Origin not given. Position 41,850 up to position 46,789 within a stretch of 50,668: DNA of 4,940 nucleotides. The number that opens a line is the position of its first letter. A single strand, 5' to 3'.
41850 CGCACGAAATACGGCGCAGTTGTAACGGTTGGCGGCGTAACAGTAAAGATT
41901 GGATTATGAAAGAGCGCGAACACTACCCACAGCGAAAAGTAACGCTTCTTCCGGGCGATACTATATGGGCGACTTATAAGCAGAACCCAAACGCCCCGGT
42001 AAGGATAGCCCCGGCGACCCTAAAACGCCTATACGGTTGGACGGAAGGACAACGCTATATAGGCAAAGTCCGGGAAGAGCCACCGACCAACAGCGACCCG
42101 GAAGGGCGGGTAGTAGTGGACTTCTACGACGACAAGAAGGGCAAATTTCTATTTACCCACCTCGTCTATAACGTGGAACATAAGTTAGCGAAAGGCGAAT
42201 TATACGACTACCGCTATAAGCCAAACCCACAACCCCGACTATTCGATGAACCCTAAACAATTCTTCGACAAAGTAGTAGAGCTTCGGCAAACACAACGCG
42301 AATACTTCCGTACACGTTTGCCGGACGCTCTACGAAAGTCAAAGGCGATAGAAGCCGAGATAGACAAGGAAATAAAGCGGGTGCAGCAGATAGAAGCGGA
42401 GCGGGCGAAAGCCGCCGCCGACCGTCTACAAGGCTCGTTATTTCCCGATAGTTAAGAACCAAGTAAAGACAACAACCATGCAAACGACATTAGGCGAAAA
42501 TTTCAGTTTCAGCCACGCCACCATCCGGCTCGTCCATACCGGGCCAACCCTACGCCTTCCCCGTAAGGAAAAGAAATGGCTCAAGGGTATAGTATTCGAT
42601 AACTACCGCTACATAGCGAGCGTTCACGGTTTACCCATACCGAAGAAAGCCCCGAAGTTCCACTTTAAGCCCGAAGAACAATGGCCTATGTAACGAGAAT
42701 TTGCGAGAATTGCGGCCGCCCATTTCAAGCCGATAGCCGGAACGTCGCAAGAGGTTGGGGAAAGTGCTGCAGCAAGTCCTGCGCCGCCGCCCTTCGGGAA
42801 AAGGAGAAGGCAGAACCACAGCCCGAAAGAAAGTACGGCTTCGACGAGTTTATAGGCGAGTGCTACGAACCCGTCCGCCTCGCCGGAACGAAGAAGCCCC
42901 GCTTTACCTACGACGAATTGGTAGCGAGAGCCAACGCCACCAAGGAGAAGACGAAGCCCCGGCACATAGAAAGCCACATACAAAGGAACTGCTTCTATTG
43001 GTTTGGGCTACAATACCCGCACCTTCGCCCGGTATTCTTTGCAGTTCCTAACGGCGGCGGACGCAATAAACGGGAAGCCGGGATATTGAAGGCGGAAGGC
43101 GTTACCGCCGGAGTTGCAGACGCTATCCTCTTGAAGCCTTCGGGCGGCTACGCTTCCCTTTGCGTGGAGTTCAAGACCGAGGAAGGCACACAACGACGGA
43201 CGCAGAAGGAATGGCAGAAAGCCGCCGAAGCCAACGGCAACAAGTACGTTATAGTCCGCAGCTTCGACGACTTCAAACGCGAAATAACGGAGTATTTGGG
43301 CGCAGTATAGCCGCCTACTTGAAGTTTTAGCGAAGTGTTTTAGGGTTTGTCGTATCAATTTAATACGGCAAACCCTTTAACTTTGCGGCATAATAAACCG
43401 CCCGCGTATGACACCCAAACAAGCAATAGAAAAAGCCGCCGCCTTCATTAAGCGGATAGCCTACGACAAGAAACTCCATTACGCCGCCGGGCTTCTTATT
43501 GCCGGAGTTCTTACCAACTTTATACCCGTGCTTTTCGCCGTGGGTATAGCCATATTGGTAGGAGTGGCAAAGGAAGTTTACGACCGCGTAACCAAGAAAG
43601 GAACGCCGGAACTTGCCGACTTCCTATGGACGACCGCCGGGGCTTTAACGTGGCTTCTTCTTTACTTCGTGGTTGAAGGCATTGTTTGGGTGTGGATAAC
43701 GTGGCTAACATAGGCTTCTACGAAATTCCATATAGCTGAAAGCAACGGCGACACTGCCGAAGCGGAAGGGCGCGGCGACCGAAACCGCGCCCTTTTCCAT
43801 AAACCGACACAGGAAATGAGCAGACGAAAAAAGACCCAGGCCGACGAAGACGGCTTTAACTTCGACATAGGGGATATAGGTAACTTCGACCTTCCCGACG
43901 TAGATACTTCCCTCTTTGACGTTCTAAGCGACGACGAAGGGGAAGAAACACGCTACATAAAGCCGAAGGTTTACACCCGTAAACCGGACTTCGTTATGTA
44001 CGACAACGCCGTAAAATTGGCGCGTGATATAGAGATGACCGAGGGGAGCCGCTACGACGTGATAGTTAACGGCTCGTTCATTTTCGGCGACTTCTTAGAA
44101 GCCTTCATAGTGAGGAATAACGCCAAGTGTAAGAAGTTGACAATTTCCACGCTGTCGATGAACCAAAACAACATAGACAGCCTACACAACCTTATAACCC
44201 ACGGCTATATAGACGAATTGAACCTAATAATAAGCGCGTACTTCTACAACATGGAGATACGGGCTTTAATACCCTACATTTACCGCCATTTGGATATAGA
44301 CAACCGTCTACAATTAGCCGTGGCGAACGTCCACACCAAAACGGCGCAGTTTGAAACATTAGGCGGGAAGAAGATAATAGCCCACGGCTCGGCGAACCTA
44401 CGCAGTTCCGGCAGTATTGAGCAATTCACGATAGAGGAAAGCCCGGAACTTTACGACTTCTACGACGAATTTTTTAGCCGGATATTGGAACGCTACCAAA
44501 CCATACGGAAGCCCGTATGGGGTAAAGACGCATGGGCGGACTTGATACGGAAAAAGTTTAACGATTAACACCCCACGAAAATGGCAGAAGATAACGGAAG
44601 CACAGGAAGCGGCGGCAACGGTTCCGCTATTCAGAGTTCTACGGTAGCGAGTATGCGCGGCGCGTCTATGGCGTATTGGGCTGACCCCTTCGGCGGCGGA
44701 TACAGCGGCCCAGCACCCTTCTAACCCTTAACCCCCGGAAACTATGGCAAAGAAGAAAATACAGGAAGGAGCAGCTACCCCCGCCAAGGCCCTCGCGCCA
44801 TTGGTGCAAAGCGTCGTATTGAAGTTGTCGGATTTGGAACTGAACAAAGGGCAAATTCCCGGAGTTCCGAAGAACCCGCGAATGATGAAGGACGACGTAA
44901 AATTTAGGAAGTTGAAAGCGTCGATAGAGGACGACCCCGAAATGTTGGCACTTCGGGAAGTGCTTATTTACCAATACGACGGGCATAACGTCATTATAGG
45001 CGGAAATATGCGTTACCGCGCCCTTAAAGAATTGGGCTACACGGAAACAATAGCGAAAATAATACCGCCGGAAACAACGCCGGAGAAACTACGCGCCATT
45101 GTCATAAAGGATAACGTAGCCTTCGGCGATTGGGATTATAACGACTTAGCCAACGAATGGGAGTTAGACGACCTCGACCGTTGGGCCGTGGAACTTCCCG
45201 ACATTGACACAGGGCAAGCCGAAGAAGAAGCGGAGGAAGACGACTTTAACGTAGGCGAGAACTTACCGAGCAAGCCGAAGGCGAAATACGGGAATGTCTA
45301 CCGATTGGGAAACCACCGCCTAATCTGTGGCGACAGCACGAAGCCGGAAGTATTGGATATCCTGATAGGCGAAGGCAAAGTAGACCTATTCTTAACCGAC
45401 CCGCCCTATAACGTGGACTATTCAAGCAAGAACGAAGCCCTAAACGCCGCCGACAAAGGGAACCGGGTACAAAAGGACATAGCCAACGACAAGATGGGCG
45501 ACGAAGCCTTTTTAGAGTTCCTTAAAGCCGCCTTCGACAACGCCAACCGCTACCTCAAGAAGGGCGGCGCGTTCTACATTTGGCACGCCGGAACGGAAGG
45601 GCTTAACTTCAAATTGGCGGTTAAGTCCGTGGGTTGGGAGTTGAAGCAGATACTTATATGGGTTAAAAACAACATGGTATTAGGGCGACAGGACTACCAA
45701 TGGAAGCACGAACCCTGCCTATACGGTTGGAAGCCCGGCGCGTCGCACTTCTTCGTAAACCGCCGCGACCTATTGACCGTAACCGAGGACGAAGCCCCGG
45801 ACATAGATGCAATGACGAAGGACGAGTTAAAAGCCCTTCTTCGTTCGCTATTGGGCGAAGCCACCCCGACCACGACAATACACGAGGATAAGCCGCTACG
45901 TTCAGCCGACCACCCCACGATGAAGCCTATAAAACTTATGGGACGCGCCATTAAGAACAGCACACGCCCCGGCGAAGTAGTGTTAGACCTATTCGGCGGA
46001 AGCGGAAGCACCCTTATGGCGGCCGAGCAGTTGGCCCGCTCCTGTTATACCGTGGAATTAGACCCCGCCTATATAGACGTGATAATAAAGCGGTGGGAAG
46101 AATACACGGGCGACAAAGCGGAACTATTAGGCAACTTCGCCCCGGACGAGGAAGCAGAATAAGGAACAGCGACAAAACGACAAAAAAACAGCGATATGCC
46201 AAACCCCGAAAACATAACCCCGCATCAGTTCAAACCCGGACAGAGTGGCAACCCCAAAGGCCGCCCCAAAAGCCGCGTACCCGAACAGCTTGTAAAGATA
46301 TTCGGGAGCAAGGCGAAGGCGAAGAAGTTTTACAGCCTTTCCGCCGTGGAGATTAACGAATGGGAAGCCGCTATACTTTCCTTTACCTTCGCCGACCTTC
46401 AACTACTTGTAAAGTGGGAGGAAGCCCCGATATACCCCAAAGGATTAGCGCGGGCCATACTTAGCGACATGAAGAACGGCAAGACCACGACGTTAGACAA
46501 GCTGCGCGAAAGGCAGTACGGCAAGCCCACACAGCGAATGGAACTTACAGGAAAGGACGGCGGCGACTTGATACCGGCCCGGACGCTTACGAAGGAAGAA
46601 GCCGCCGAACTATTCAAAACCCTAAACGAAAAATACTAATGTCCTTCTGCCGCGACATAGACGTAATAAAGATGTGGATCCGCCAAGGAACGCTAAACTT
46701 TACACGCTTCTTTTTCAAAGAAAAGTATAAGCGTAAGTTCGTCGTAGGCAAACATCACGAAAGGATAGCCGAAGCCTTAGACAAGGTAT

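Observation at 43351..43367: Recurrent 17-bp palindrome CGTAT-N7-ATACG confined to intergenic regions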

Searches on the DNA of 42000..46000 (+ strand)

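Call 12: search_dna_similar(query=window:42000-46000:+, collection=phages, mode=distant)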
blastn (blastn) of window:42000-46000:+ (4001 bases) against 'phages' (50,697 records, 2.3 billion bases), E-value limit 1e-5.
Records with a match: 14; places in all: 14; records where one place covers at least 80% of the query: 0.
Best place of each record, by identity: 60-80% 14.
By first word of the organism name: Bacteriophage 6; Vibrio 4; Streptococcus 3; Caudoviricetes 1.
By host as written in the record: - 11; Streptococcus pneumoniae 101 1; Streptococcus pneumoniae 1; Streptococcus mitis M3-4 1.
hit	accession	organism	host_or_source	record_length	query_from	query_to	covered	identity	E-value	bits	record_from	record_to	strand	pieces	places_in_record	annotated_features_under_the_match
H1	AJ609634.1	Streptococcus phage EJ-1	Streptococcus pneumoniae 101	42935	3564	3733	4%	71.2%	1e-13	87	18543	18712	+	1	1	transferase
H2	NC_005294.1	Streptococcus phage EJ-1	Streptococcus pneumoniae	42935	3564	3733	4%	71.2%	1e-13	87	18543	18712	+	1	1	DNA methyltransferase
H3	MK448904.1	Streptococcus phage Javan316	Streptococcus mitis M3-4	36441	3564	3733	4%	70.0%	6e-11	78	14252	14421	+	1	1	DNA modification methylase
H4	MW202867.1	Caudoviricetes sp.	Manatee Spring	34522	3573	3733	4%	69.5%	3e-8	68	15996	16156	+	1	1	adenine specific DNA methyltransferase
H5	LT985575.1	Bacteriophage sp.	-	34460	3645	3731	2%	78.2%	3e-9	73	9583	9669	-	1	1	record has no annotation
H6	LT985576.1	Bacteriophage sp.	-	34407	3645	3731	2%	78.2%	3e-9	73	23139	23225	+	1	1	record has no annotation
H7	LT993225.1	Bacteriophage sp.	-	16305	3645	3731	2%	78.2%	3e-9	73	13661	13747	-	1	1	record has no annotation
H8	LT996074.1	Bacteriophage sp.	-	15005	3645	3731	2%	78.2%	3e-9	73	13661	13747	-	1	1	record has no annotation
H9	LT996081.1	Bacteriophage sp.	-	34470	3645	3731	2%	78.2%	3e-9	73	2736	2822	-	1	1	record has no annotation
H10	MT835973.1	Bacteriophage sp.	human fecal samples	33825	3654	3733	2%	78.8%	3e-8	69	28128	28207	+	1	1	record has no annotation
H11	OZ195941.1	Vibrio phage D81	Seawater and oysters mix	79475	3654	3733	2%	77.5%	4e-7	64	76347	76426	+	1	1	DNA methyltransferase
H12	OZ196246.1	Vibrio phage D82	Seawater and oysters mix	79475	3654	3733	2%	77.5%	4e-7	64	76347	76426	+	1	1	DNA methyltransferase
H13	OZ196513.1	Vibrio phage D93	Seawater and oysters mix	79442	3654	3733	2%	77.5%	4e-7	64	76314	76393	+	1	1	DNA methyltransferase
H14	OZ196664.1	Vibrio phage D71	Seawater and oysters mix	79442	3654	3733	2%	77.5%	4e-7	64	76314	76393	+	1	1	DNA methyltransferase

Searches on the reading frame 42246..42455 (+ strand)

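Call 16: search_protein_families(library=pfam, proteins=[window:42246-42455:+], max_evalue=0.01)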
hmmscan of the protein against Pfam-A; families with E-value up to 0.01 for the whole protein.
window:42246-42455:+ (69 aa): 0 families

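Call 104: search_protein_families(library=phrogs, proteins=[window:42246-42455:+], max_evalue=0.001)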
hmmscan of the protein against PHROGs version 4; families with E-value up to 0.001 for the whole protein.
window:42246-42455:+ (69 aa): 1 family
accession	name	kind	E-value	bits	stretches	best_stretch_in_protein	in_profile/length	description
phrog_15937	-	unknown function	6.1e-23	81.7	1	1-59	1-59/63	-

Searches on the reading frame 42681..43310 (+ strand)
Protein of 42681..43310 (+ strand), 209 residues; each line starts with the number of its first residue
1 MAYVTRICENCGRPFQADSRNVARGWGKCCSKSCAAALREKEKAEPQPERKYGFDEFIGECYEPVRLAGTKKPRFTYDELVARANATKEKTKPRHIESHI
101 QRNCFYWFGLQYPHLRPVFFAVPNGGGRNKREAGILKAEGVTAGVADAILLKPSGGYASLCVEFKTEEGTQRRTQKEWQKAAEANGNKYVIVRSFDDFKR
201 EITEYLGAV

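Call 16: search_protein_families(library=pfam, proteins=[window:42681-43310:+], max_evalue=0.01)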
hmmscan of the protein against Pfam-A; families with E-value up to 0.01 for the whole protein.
window:42681-43310:+ (209 aa): 0 families

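Call 21: search_protein_families(library=phrogs, proteins=[window:42681-43310:+], max_evalue=0.001)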
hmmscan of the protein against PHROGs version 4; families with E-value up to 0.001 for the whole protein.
window:42681-43310:+ (209 aa): 6 families
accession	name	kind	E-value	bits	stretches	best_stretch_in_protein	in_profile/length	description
phrog_824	-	unknown function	3.8e-40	139.4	1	86-207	56-176/265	-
phrog_2363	-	unknown function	7.2e-11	43.1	1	93-197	57-162/192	-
phrog_22491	-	unknown function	2e-08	35.4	1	5-43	68-108/113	-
phrog_5702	-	DNA, RNA and nucleotide metabolism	3e-08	34.6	1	140-206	2-67/70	Holliday junction resolvase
phrog_93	-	DNA, RNA and nucleotide metabolism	3.5e-06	26.9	1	83-207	348-443/613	endonuclease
phrog_21416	-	unknown function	2.4e-05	25.4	1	5-44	107-145/153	-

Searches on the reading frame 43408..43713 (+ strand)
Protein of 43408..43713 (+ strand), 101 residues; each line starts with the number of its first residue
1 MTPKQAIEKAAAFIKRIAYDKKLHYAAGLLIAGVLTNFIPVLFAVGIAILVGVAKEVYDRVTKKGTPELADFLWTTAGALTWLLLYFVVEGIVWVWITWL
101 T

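Call 22: search_protein_families(library=phrogs, proteins=[window:43408-43713:+], max_evalue=0.001)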
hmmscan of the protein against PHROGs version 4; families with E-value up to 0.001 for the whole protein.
window:43408-43713:+ (101 aa): 1 family
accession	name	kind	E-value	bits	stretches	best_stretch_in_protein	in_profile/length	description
phrog_35767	-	unknown function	5.3e-06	27.5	1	40-84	14-59/67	-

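Call 31: find_related_loci(query=window:43408-43710:+, collection=viral_contigs, flank=4000)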
Query window:43408-43710:+ (101 aa) in viral_contigs; peptide patterns used: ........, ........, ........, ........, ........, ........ (x = any residue, [..] = any of these).
69 stretches matched a pattern; 20 encode a relative of the query (tblastn E <= 1e-3); 20 distinct loci.
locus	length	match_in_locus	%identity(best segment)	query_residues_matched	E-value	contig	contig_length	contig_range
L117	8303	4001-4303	100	1-101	2e-62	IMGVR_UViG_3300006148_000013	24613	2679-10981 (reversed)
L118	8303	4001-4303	100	1-101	2e-62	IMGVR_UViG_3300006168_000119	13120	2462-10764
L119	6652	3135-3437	98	1-101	3e-61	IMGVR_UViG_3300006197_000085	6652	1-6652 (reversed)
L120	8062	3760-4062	98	1-101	3e-61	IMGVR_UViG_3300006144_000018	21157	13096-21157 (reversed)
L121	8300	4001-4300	98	1-100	1e-60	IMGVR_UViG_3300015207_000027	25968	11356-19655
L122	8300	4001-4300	98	1-100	1e-60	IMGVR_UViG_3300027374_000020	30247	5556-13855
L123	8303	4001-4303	97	1-101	8e-61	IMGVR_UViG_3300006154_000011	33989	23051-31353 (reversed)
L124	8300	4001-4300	98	1-100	1e-60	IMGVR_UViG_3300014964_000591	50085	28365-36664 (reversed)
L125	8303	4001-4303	97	1-101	8e-61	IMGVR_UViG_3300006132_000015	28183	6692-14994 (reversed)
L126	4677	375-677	96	1-101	2e-60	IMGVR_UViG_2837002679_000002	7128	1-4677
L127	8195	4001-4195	49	20-84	2e-15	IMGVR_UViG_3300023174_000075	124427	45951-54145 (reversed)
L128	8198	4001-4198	39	13-78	6e-11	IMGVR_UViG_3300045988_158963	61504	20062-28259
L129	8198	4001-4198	39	13-78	6e-11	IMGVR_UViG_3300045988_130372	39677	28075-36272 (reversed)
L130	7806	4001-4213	39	20-91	2e-9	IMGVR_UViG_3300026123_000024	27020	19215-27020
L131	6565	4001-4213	39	20-91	2e-9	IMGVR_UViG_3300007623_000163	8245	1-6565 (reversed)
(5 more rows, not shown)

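Call 83: search_protein_families(library=pfam, proteins=[window:43408-43713:+], max_evalue=0.01)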
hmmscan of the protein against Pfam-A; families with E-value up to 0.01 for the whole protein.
window:43408-43713:+ (101 aa): 1 family
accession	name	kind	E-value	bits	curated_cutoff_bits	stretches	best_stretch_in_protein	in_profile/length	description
PF04892.17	VanZ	-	0.0013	19.8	30.1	1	27-89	65-125/126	VanZ like family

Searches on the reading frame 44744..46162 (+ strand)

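Call 22: search_protein_families(library=phrogs, proteins=[window:44744-46162:+], max_evalue=0.001)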
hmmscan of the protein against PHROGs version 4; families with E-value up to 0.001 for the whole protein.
window:44744-46162:+ (472 aa): 13 families
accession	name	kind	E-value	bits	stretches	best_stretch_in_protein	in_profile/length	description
phrog_498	-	other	3.6e-127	426.5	1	41-462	46-431/633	DNA methyltransferase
phrog_67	-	other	3.4e-49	169.6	1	132-462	79-354/743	DNA methyltransferase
phrog_17622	-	unknown function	4.1e-35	122.2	1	24-153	7-136/222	-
phrog_3008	-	other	2e-27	97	1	371-460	139-220/244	DNA methyltransferase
phrog_23085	-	unknown function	5.1e-25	88.7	1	387-459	41-113/138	-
phrog_8071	-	DNA, RNA and nucleotide metabolism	6.4e-16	59.6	1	40-233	17-214/389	ParB-like partition protein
phrog_940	-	DNA, RNA and nucleotide metabolism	2.8e-14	54.1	1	37-172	13-146/388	nuclease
phrog_6952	-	other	1.5e-11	45.4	1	373-453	95-177/181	DNA methyltransferase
phrog_18293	-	other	1.6e-11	45.2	1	380-454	36-110/119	methyltransferase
phrog_620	-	DNA, RNA and nucleotide metabolism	4e-10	41.1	1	35-169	14-141/217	ParB-like partition protein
phrog_8769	-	other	3.6e-07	30.9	1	406-452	8-54/71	methyltransferase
phrog_6025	-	other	4.4e-06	27.4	1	188-312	9-114/192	DNA methyltransferase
phrog_23148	-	unknown function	6.8e-06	27.2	1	386-450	81-145/165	-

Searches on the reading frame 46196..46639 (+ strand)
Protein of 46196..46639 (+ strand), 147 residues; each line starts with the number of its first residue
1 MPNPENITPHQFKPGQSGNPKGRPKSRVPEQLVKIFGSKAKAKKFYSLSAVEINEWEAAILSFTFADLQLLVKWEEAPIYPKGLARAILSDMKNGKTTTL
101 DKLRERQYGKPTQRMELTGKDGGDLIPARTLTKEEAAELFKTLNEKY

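Call 22: search_protein_families(library=phrogs, proteins=[window:46196-46639:+], max_evalue=0.001)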
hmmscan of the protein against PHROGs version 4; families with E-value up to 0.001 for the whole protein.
window:46196-46639:+ (147 aa): 3 families
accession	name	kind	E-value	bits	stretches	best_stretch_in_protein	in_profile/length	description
phrog_15125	-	unknown function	2.8e-07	31.3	1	29-116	30-118/155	-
phrog_26239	-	unknown function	0.00011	23.6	1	10-26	19-35/146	-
phrog_4114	-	unknown function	0.00035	21.6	1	10-34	8-33/123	-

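Call 83: search_protein_families(library=pfam, proteins=[window:46196-46639:+], max_evalue=0.01)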
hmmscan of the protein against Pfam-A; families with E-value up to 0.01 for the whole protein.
window:46196-46639:+ (147 aa): 1 family
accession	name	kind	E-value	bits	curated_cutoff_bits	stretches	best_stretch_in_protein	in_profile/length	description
PF18932.5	DUF5681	-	9.3e-10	39.4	27.5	1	9-56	2-46/77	Family of unknown function (DUF5681)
